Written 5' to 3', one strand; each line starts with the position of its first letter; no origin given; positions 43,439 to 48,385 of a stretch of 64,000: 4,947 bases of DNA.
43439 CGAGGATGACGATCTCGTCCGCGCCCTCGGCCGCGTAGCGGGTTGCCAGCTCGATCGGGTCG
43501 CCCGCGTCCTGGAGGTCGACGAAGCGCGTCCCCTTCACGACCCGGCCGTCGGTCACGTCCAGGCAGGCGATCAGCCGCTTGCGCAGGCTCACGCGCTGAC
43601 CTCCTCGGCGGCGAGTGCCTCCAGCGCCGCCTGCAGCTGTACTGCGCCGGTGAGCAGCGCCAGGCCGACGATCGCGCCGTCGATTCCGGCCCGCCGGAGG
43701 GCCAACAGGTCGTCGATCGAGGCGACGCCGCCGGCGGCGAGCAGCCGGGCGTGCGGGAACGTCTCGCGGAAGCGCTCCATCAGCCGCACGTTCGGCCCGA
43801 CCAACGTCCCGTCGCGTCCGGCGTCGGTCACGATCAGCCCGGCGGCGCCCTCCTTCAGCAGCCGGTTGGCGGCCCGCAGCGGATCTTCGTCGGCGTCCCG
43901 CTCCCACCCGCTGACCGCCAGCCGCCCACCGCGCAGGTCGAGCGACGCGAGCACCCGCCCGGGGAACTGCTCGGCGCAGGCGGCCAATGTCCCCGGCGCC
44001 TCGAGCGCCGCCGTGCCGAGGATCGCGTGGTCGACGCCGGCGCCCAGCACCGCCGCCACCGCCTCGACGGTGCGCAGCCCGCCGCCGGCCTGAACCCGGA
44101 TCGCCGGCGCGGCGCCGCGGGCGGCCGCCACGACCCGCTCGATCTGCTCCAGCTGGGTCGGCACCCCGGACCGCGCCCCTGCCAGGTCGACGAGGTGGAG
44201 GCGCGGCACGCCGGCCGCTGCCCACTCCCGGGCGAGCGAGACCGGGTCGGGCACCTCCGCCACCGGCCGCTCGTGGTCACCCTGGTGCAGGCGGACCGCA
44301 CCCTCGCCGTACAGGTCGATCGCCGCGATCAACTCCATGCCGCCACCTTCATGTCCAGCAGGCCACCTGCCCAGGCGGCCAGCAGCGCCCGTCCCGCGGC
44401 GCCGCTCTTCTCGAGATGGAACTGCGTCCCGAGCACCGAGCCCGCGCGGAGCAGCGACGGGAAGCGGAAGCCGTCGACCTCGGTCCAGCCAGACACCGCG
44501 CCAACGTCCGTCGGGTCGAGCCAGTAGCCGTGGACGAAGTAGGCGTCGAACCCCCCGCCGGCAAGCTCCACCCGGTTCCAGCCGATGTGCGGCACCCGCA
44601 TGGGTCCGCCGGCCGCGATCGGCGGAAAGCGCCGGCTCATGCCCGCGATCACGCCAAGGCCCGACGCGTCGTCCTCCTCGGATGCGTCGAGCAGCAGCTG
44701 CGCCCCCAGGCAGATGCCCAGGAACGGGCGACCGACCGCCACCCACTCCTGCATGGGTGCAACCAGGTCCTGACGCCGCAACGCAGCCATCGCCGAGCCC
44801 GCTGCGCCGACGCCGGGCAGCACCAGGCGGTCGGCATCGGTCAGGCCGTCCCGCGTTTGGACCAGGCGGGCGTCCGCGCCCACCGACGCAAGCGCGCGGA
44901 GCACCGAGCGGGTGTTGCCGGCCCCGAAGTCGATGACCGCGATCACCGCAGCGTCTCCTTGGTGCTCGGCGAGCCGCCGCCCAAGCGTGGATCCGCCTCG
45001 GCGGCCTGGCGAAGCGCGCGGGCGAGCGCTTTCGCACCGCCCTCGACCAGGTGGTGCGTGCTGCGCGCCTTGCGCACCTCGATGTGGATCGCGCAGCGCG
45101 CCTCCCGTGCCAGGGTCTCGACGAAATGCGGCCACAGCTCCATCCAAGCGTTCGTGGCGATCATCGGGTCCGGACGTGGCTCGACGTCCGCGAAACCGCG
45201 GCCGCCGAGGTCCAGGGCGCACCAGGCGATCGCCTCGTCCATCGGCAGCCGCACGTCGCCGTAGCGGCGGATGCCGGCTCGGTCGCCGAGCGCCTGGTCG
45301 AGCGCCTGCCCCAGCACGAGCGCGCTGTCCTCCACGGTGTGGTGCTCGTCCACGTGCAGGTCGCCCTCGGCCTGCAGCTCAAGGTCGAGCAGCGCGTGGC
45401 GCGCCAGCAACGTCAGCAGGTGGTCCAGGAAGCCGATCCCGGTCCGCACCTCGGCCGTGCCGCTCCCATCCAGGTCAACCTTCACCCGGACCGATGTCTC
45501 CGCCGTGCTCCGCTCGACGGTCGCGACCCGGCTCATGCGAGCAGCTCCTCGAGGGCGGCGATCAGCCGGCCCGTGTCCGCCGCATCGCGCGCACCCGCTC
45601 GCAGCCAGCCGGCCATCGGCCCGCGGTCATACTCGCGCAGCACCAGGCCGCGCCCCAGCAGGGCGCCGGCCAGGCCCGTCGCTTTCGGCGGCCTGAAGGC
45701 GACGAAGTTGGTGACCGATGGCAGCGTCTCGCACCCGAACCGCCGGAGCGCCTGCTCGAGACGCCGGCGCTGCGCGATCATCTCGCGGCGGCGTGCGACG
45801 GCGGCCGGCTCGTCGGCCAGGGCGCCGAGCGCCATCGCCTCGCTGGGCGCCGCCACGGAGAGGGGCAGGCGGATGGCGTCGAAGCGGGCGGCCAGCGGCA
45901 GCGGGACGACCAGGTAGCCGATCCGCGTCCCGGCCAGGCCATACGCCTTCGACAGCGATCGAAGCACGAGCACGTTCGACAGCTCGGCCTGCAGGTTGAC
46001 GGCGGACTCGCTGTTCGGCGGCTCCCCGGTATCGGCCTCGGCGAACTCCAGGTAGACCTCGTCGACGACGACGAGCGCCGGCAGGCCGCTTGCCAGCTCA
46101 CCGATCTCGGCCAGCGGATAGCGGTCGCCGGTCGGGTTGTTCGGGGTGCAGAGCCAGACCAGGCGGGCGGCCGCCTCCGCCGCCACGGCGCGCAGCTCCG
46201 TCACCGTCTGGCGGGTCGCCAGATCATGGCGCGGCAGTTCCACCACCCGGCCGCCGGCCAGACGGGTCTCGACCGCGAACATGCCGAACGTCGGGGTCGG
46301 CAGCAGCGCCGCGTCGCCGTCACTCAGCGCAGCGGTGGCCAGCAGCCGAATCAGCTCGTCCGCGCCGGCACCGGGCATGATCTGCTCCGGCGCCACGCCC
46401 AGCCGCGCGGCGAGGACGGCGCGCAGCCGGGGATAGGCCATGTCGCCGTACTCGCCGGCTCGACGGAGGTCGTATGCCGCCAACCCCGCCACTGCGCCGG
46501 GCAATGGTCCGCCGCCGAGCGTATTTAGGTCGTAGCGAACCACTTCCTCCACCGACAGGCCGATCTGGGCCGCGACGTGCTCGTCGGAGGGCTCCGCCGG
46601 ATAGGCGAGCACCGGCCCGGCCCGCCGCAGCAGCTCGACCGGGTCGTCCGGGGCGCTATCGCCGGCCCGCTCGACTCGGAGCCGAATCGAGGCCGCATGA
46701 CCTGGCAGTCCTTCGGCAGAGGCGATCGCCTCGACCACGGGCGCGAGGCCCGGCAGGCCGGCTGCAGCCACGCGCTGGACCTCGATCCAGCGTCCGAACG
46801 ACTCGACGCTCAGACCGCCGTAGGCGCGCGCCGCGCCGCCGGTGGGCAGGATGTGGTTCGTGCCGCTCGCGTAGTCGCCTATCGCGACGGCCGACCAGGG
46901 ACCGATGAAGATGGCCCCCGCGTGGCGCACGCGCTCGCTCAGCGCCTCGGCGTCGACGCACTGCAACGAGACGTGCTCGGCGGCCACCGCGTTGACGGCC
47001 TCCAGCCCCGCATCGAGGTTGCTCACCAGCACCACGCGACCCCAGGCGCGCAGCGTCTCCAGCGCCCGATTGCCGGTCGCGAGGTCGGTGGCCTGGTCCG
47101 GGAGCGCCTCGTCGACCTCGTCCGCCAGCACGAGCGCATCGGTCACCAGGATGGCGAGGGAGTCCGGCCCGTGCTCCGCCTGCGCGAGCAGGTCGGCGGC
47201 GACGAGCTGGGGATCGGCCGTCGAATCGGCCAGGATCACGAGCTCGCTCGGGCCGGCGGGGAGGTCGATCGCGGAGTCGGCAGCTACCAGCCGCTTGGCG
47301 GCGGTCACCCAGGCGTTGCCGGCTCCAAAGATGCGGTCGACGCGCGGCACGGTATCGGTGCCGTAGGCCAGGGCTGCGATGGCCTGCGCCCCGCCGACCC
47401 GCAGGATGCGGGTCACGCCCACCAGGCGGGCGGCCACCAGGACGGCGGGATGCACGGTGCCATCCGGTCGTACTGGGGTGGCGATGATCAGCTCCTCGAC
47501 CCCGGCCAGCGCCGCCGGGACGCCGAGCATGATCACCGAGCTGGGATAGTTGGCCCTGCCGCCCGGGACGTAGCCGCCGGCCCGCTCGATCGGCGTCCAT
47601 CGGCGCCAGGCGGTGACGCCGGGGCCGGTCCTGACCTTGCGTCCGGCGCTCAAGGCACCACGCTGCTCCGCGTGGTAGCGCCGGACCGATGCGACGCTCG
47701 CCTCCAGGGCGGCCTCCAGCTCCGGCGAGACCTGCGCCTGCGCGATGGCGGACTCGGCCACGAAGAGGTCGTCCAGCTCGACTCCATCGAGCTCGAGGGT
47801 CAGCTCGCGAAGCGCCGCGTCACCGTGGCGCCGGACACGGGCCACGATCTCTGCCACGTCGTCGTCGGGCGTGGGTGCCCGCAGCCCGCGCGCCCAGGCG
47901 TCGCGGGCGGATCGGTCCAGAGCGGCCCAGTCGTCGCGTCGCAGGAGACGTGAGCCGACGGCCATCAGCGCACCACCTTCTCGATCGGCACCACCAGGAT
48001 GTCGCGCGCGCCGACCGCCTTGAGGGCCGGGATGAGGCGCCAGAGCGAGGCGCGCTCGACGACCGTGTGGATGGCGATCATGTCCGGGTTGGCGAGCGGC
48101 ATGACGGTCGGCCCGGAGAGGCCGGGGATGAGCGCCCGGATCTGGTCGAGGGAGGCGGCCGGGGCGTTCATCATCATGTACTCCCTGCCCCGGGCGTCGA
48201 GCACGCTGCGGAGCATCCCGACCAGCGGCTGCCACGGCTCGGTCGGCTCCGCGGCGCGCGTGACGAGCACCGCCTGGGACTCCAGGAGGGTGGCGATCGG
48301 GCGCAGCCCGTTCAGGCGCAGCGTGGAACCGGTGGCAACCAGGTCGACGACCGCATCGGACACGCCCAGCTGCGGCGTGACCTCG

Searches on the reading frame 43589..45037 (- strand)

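Call 65: search_protein_families(library=pfam, proteins=[window:43589-45037:-])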
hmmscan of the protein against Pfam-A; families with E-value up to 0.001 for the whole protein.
window:43589-45037:- (482 aa): 1 family
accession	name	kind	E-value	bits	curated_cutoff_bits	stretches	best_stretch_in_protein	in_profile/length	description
PF00977.27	His_biosynth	-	3.6e-55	187.3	23.6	1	236-466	2-227/228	Histidine biosynthesis protein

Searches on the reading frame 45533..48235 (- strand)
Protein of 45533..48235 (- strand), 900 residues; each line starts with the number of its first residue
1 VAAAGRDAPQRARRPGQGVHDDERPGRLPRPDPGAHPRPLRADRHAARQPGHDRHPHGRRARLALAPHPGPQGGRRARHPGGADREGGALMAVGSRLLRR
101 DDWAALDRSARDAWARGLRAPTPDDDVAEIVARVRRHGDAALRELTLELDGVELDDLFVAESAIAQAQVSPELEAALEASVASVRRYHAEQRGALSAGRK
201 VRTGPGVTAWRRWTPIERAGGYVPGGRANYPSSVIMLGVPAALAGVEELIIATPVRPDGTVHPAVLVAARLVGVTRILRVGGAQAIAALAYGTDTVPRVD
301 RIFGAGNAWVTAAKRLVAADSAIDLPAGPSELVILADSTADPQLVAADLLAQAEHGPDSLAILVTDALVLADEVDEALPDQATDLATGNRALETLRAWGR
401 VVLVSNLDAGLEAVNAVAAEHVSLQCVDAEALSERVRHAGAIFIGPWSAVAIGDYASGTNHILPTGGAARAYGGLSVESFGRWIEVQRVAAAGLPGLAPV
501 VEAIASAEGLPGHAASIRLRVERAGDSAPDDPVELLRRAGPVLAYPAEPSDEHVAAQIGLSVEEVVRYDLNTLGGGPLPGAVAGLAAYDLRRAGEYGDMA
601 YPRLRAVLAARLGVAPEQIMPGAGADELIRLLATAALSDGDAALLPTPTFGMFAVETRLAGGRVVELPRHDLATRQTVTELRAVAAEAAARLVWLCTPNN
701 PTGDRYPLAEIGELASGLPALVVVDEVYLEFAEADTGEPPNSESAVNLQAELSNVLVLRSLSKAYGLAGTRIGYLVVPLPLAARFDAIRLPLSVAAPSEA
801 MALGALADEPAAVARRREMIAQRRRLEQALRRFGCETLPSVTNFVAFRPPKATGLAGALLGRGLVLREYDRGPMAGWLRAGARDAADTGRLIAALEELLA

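Call 65: search_protein_families(library=pfam, proteins=[window:45533-48235:-])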
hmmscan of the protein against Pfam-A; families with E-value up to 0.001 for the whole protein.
window:45533-48235:- (900 aa): 2 families
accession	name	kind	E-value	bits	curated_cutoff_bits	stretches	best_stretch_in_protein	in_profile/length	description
PF00815.25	Histidinol_dh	-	1.3e-143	479.4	27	1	125-521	13-411/411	Histidinol dehydrogenase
PF00155.27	Aminotran_1_2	-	1.4e-41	143.4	19.7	1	587-893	29-359/361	Aminotransferase class I and II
